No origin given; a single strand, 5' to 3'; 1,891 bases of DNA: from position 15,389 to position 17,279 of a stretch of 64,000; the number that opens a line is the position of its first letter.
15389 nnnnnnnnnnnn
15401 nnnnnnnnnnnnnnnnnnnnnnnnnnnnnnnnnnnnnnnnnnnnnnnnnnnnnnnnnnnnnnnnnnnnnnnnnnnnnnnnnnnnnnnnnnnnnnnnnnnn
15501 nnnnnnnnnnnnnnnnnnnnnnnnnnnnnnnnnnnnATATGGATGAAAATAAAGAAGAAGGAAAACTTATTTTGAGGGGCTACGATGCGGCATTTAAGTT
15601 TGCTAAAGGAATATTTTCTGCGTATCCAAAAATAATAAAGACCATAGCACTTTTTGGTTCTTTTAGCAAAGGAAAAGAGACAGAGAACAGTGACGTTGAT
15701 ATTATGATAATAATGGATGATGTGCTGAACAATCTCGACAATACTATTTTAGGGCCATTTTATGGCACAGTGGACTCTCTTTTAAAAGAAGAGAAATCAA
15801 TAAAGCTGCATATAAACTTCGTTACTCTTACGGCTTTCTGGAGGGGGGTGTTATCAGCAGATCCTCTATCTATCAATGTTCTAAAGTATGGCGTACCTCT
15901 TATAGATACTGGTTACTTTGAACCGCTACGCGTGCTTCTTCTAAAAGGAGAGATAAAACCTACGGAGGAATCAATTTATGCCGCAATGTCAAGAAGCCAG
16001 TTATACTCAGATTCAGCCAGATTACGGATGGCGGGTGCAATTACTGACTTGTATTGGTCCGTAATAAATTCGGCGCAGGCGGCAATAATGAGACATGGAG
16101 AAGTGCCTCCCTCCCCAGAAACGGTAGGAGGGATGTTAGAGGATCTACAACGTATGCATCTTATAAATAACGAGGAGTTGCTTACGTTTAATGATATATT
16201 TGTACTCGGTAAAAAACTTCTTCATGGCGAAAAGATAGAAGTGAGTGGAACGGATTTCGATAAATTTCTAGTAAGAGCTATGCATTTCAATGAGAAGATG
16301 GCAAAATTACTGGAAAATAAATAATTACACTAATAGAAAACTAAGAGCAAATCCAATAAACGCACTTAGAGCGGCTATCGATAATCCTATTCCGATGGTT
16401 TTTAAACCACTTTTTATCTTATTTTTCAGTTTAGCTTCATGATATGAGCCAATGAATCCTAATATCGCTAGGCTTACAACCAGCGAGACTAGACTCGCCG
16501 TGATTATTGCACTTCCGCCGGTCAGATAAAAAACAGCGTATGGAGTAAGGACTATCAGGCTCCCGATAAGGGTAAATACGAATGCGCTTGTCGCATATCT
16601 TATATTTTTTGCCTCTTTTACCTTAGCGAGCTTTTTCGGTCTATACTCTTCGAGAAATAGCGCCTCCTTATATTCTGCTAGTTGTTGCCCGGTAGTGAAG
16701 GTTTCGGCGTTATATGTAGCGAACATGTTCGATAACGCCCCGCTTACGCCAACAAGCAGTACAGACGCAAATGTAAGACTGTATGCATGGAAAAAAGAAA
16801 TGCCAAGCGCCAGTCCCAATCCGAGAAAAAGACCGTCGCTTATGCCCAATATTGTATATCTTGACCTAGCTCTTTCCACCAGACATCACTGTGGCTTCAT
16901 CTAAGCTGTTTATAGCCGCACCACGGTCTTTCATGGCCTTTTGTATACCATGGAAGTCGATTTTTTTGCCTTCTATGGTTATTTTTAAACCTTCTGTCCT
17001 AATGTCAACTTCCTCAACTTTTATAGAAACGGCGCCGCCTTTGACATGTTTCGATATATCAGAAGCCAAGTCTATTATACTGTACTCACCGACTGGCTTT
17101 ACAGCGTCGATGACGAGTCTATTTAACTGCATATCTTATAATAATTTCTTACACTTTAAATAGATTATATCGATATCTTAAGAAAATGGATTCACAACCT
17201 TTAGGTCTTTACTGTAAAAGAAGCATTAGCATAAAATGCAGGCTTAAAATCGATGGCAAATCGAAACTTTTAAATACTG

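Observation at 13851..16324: Endonuclease-IV-like TIM barrel with a giant coiled-coil insertion and Gly-rich tail, coupled to a KNTase-like nucleotidyltransferase.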

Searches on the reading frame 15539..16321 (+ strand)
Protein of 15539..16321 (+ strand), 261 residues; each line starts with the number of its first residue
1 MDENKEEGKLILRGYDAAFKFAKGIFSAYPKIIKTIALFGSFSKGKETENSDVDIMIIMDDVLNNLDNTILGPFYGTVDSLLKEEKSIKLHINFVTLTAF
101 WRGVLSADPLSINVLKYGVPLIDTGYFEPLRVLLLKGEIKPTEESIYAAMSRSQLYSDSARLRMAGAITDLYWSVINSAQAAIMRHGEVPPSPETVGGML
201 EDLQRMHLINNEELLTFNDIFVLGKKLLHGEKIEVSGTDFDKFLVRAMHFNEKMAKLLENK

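Call 3: search_protein_families(library=pfam, proteins=[window:15539-16321:+], max_evalue=1)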
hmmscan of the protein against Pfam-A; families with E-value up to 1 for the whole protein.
window:15539-16321:+ (261 aa): 3 families
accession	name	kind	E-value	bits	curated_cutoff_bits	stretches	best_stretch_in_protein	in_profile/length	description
PF01909.29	NTP_transf_2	-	8e-09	36.2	21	1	27-102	9-79/93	Nucleotidyltransferase domain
PF18765.7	Polbeta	-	9e-09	35.8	26.9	1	25-66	6-45/93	Polymerase beta, Nucleotidyltransferase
PF22600.2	MTPAP-like_central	-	0.0029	18.2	27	1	30-66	38-70/139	Poly(A) RNA polymerase, mitochondrial-like, central palm domain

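Call 4: search_protein_families(library=ncbifam, proteins=[window:15539-16321:+], max_evalue=1)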
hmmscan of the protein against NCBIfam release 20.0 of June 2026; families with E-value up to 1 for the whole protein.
window:15539-16321:+ (261 aa): 5 families
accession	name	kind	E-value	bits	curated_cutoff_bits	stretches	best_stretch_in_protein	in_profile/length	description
NF047752.1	MntA_antitoxin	equivalog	1.6e-06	27.9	60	1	31-62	6-36/106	type VII toxin-antitoxin system MntA family adenylyltransferase antitoxin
NF012212.1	ANT_9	subfamily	0.0057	16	340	1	30-70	18-58/249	aminoglycoside nucleotidyltransferase ANT(9)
NF051895.1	anti_phage_HalB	equivalog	0.0061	16.2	190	1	36-62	2-28/211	anti-phage Hailong system nucleotidyltransferase HalB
NF033061.1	ANT_4p_I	equivalog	0.017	14.7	350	1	20-64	17-61/253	ANT(4')-I family aminoglycoside nucleotidyltransferase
NF000079.1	ANT_4p_Ib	exception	0.076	12.6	500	1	20-68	20-68/256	aminoglycoside O-nucleotidyltransferase ANT(4')-Ib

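Call 14: find_homologous_proteins(query=window:15539-16321:+)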
Query window:15539-16321:+ (261 aa): 48 proteins with E <= 0.001 among 827 candidates.
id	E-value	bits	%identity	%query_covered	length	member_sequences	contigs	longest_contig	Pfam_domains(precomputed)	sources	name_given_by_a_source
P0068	3.3e-167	572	100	100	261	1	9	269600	PF18765.8,PF01909.30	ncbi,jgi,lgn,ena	jgi:hypothetical protein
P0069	7.3e-137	473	78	100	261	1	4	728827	PF18765.8,PF01909.30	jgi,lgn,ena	jgi:predicted nucleotidyltransferase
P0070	2.1e-135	468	79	100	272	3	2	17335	PF18765.8,PF01909.30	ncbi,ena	-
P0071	9.1e-133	460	75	100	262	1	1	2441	PF18765.8,PF01909.30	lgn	-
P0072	7.4e-131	453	72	100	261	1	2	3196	PF18765.8,PF01909.30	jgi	jgi:predicted nucleotidyltransferase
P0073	5.5e-130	451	73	100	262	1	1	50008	PF18765.8,PF01909.30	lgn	-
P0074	1.7e-126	439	73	99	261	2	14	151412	PF18765.8,PF01909.30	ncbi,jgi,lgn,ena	jgi:predicted nucleotidyltransferase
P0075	2.5e-125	435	71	100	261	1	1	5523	PF18765.8,PF01909.30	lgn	-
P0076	4.8e-125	434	71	100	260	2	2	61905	PF18765.8,PF01909.30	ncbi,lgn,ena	-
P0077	1.2e-123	430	72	100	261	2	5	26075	PF18765.8,PF01909.30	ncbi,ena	-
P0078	1.3e-123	430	70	100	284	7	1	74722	PF18765.8,PF01909.30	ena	-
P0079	3.7e-114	399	64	99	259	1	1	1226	PF18765.8,PF01909.30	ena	-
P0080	3.9e-113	395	66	99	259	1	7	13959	PF18765.8,PF01909.30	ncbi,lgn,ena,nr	ncbi:nucleotidyltransferase domain-containing protein [Candidatus Parvarchaeota archaeon]|nr:nucleot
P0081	1.2e-112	394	66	100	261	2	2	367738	PF18765.8,PF01909.30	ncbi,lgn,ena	-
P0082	7.4e-110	385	65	100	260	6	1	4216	PF18765.8,PF01909.30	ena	-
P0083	7.7e-110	385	64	99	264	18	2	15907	PF18765.8,PF01909.30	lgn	-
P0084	1.1e-109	384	64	99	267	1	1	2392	PF18765.8,PF01909.30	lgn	-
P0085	4.7e-109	382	65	99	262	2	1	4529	PF18765.8,PF01909.30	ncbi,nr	ncbi:MAG: nucleotidyltransferase domain-containing protein [Nanoarchaeota archaeon]|nr:nucleotidyltr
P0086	8.1e-109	381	65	100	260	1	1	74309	PF18765.8,PF01909.30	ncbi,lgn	-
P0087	1.6e-108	380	62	100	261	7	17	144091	PF18765.8,PF01909.30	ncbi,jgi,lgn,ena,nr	ncbi:MAG: nucleotidyltransferase domain-containing protein [Candidatus Parvarchaeota archaeon]|jgi:p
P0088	6.7e-107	375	62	100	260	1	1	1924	PF18765.8,PF01909.30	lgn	-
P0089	9.0e-107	375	62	100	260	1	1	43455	PF18765.8,PF01909.30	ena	-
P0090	1.7e-106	374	65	98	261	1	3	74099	PF18765.8,PF01909.30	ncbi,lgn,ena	-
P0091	4.2e-106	372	62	100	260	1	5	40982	PF18765.8,PF01909.30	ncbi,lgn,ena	-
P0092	4.5e-106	372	62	100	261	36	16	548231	PF18765.8,PF01909.30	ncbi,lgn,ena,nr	ncbi:MAG: nucleotidyltransferase domain-containing protein [Candidatus Parvarchaeota archaeon]|nr:nu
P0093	4.5e-106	372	62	100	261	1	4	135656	PF18765.8,PF01909.30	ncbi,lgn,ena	-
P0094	1.2e-105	371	71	88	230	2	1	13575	PF18765.8,PF01909.30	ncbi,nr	ncbi:MAG: nucleotidyltransferase domain-containing protein, partial [Candidatus Parvarchaeota archae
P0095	5.2e-105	369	62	100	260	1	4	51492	PF18765.8,PF01909.30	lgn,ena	-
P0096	8.9e-105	368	63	99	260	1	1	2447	PF18765.8,PF01909.30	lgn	-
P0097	1.6e-103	364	61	100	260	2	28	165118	PF18765.8,PF01909.30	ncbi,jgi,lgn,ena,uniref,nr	ncbi:MAG: DNA polymerase beta domain protein region [Candidatus Parvarchaeum acidophilus ARMAN-5_'5-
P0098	2.0e-102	360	60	100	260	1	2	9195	PF18765.8,PF01909.30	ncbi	-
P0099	6.6e-102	359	63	99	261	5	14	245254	PF18765.8,PF01909.30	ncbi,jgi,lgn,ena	jgi:predicted nucleotidyltransferase/uncharacterized protein (UPF0332 family)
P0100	1.8e-101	357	61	99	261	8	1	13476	PF18765.8,PF01909.30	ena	-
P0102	1.7e-61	226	43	95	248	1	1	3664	PF18765.8,PF01909.30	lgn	-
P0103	1.5e-59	220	41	98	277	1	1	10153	PF18765.8,PF01909.30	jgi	-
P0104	6.4e-56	208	39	98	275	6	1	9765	PF18765.8,PF01909.30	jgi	jgi:hypothetical protein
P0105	5.9e-48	182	36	94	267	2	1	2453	PF18765.8,PF01909.30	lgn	-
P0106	8.9e-47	178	36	93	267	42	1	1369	PF18765.8,PF01909.30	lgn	-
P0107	1.1e-46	178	38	93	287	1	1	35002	PF18765.8,PF01909.30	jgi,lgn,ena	-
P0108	2.2e-45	174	35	95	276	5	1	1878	PF18765.8,PF01909.30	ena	-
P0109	3.2e-45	173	37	97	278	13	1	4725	PF18765.8,PF01909.30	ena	-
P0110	3.8e-45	173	37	93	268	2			PF18765.8,PF01909.30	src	-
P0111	1.1e-43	168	35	92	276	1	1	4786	PF18765.8,PF01909.30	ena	-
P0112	3.8e-43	166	36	90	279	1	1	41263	PF18765.8,PF01909.30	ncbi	-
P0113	6.1e-42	162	35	95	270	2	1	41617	PF18765.8,PF01909.30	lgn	-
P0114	7.7e-42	162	35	92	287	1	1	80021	PF18765.8,PF01909.30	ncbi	-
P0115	3.9e-40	156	36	93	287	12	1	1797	PF18765.8,PF01909.30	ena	-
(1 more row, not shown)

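Call 15: find_encoding_contigs(protein=P0114, flank=6000, max_places=2)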
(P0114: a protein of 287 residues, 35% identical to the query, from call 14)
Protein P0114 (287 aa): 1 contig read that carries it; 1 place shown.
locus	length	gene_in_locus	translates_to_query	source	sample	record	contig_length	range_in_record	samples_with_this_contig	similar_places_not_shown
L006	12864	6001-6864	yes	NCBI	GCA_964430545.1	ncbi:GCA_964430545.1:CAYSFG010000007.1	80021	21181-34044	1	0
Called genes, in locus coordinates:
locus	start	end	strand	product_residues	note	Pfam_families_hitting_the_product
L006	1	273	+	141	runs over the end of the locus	PF10130:PIN_2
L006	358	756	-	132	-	PF01252:Peptidase_A8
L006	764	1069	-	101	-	-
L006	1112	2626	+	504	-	-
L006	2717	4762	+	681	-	PF01261:AP_endonuc_2 (faint)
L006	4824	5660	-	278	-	PF02498:Bro-N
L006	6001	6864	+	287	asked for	PF01909:NTP_transf_2 (faint), PF18765:Polbeta (weak)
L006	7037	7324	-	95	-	PF00428:Ribosomal_60s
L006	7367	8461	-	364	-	PF00466:Ribosomal_L10, PF17777:RL10P_insert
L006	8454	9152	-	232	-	PF00687:Ribosomal_L1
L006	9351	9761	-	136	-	PF00075:RNase_H, PF13456:RVT_3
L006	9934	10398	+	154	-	PF00254:FKBP_C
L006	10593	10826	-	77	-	-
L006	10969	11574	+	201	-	PF13521:AAA_28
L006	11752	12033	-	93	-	PF13145:Rotamase_2 (weak), PF13616:Rotamase_3, PF00639:Rotamase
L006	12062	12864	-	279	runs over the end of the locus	PF01734:Patatin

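Call 16: find_encoding_contigs(protein=P0112, flank=6000, max_places=2)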
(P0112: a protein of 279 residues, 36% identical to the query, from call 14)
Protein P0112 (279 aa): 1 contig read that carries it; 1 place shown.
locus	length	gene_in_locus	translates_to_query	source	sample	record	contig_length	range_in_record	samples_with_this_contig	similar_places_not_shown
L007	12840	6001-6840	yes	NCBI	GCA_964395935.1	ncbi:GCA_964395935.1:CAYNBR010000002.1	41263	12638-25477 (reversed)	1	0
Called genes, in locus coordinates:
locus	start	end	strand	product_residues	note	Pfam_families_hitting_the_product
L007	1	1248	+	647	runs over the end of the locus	PF01841:Transglut_core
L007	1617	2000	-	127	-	PF01252:Peptidase_A8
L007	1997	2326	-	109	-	-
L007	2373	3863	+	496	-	-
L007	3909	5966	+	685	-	PF01261:AP_endonuc_2 (weak)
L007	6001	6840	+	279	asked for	PF01909:NTP_transf_2 (weak), PF18765:Polbeta (weak)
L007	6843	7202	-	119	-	-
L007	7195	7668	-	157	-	-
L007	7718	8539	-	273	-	-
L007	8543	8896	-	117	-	-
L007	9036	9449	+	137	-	-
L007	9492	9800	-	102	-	PF01850:PIN (weak)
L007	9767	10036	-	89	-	PF26688:RHH_12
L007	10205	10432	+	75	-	PF02697:VAPB_antitox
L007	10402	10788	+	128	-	PF01850:PIN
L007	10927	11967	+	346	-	-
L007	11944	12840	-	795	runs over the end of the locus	PF01326:PPDK_N, PF00391:PEP-utilizers, PF02896:PEP-utilizers_C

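Call 18: search_protein_families(library=pfam, proteins=[L006:1112-2623:+, L007:2373-3860:+, L006:2717-4759:+, L007:3909-5963:+], max_evalue=1)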
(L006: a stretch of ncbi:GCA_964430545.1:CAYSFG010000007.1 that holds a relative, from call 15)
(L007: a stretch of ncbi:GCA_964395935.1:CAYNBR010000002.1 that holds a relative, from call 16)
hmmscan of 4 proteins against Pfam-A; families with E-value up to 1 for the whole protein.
L006:1112-2623:+ (504 aa): 1 family
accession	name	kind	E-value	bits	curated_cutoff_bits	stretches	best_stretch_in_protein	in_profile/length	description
PF04675.19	DNA_ligase_A_N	-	0.056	14.1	24.6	1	3-42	104-143/174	DNA ligase N terminus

L007:2373-3860:+ (496 aa): 0 families

L006:2717-4759:+ (681 aa): 2 families
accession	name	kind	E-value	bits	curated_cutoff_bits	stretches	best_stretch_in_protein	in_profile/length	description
PF01261.30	AP_endonuc_2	-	3e-09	37.4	31.1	2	499-571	153-219/249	Xylose isomerase-like TIM barrel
PF21993.1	TetR_C_13_2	-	0.21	12.3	27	0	428-499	7-78/103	Transcriptional regulator LmrA/YxaF-like, C-terminal domain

L007:3909-5963:+ (685 aa): 5 families
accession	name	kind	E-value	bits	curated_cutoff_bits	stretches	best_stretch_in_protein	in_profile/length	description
PF01261.30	AP_endonuc_2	-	6.8e-08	33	31.1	1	501-574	151-218/249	Xylose isomerase-like TIM barrel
PF25805.1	IQUB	-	0.0002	21.3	27.8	1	298-342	10-54/140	IQUB-like domain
PF07996.16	T4SS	-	0.0043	17.9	24.7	1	228-350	23-147/197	Type IV secretion system proteins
PF03564.21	DUF1759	-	0.0057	17.1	25.4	1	305-354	69-119/148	Protein of unknown function (DUF1759)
PF11637.13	UvsW-1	-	0.85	10.2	25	0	231-248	19-37/56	UvsW.1 domain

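Call 39: predict_structure(alignment_id=A2)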
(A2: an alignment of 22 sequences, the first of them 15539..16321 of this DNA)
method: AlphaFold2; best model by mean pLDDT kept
length: 261 residues; sequences in the alignment: 22
mean_pLDDT: 88.3   pTM: 0.61
mean pLDDT of the five models: 88.3, 87.0, 86.6, 84.8, 84.4
residues with pLDDT >= 90: 151; 70-90: 96; 50-70: 10; < 50: 4
segments of 3 or more residues with pLDDT < 50: 1-4
pLDDT, mean of each block of 10 residues (from residue 1): 53 86 95 93 80 93 92 94 88 94 88 91 90 90 79 81 90 96 85 88 92 96 92 86 96 91 53
secondary structure, 60 per line:
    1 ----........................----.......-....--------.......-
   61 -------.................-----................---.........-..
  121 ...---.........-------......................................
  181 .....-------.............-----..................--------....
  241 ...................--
elements in order: H5-28 E33-39 H41-44 E53-59 H68-84 E90-96 H97-105 H109-117 E119-123 H127-135 H143-185 H193-205 H211-228 H237-259

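Call 56: search_solved_structures(query=A3, max_evalue=10, show_alignments=1)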
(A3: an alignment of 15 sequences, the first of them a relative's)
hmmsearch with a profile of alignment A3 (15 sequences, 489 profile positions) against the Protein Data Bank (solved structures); distinct sequences matched with E-value up to 10: 0.

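Call 57: search_protein_families(library=phrogs, proteins=[L006:1112-2623:+, window:15539-16321:+], max_evalue=0.1)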
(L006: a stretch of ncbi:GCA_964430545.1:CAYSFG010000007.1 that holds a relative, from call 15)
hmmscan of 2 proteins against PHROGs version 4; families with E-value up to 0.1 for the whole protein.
L006:1112-2623:+ (504 aa): 0 families

window:15539-16321:+ (261 aa): 3 families
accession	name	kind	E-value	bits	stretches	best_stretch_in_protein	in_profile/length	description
phrog_24076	-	unknown function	0.025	15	1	33-64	3-34/229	-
phrog_388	-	DNA, RNA and nucleotide metabolism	0.028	14.5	1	36-62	41-67/351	nucleotidyltransferase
phrog_23526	-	unknown function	0.097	13.2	0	29-71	39-86/270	-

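Call 65: search_protein_families(library=padloc, proteins=[window:15539-16321:+, L006:1112-2623:+], max_evalue=0.1)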
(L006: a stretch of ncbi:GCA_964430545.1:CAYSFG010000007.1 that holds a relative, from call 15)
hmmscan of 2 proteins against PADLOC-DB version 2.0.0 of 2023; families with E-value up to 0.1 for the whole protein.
window:15539-16321:+ (261 aa): 10 families
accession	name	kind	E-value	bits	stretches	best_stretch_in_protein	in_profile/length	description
PDLC04903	PDC-S09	-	1.7e-08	32.7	1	21-67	14-60/108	-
PDLC04906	PDC-S09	-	2.5e-08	32.2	1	33-70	24-61/98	-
PDLC04904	PDC-S09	-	1.7e-06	26.2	1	33-61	25-53/104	-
PDLC04368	PDC-M05A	-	1.7e-06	26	1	31-62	105-136/201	-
PDLC04902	PDC-S09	-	2.2e-05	22.7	1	33-60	21-48/97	-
PDLC04907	PDC-S09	-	4.4e-05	21.6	1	17-62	13-56/114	-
PDLC04369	PDC-M05A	-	5.2e-05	21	1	25-63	95-133/201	-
PDLC04905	PDC-S09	-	0.0011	17.2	1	33-62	21-51/101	-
PDLC04372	PDC-M05A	-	0.0012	17.1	1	31-62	74-105/167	-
PDLC04901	PDC-S09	-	0.02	13.6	1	23-58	10-46/126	-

L006:1112-2623:+ (504 aa): 0 families

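Call 76: find_homologous_proteins(query=A3, max_evalue=0.001)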
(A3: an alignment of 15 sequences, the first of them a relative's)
Query A3 (15 sequences) (504 aa, profile of the alignment): 749 proteins with E <= 0.001 among 8000 candidates; the best 120 are listed.
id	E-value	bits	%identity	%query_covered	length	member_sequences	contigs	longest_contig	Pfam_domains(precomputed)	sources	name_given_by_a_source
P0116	3.5e-199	681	47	98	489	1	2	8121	-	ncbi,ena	-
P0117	1.1e-194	666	43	90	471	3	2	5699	-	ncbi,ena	ncbi:MAG: hypothetical protein AABX61_02355 [Nanoarchaeota archaeon]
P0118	1.5e-194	666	45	88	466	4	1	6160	-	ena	-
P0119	6.0e-193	660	39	88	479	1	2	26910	-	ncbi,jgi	-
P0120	9.2e-193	660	43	90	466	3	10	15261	-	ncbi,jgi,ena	-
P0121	1.6e-190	652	45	88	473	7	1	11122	-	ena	-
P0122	1.8e-190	652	44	90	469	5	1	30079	-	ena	-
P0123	2.1e-189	649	45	89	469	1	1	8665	-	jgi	jgi:hypothetical protein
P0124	2.6e-189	648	43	90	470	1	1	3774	-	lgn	-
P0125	5.0e-189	647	46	87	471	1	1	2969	-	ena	-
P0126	6.3e-189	647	46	87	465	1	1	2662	-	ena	-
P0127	7.0e-189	647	46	88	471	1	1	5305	-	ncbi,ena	-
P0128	9.4e-189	646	100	100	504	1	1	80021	-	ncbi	-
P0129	4.8e-188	644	46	98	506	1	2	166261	-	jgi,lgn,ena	-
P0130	5.5e-188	644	45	88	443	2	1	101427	-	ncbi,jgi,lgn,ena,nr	ncbi:MAG: hypothetical protein KJ674_01765 [Nanoarchaeota archaeon]|nr:hypothetical protein [Nanoarc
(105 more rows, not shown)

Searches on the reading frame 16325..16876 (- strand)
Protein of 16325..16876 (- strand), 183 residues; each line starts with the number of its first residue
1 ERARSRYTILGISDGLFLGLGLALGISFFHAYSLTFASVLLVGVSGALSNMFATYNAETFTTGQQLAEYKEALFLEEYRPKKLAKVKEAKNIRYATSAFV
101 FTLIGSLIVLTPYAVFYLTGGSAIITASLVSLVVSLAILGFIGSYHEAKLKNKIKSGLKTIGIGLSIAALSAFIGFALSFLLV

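Call 80: search_protein_families(library=pfam, proteins=[window:16325-16876:-], max_evalue=0.001)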
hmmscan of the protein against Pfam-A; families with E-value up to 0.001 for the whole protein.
window:16325-16876:- (183 aa): 1 family
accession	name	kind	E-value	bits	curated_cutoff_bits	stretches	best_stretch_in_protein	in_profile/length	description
PF01988.24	VIT1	-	1.3e-09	38.6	28.1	1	71-175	111-213/214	VIT family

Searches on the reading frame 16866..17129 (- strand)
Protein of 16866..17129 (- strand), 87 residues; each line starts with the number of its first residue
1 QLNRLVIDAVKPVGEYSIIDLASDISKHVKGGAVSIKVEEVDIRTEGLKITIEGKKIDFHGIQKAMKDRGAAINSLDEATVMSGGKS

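Call 80: search_protein_families(library=pfam, proteins=[window:16866-17129:-], max_evalue=0.001)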
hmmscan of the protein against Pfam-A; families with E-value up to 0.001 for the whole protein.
window:16866-17129:- (87 aa): 1 family
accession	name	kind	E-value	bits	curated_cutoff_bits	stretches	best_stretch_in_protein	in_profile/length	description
PF02680.19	DUF211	-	2.7e-20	72.8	22.1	1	2-81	2-80/89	Uncharacterized ArCR, COG1888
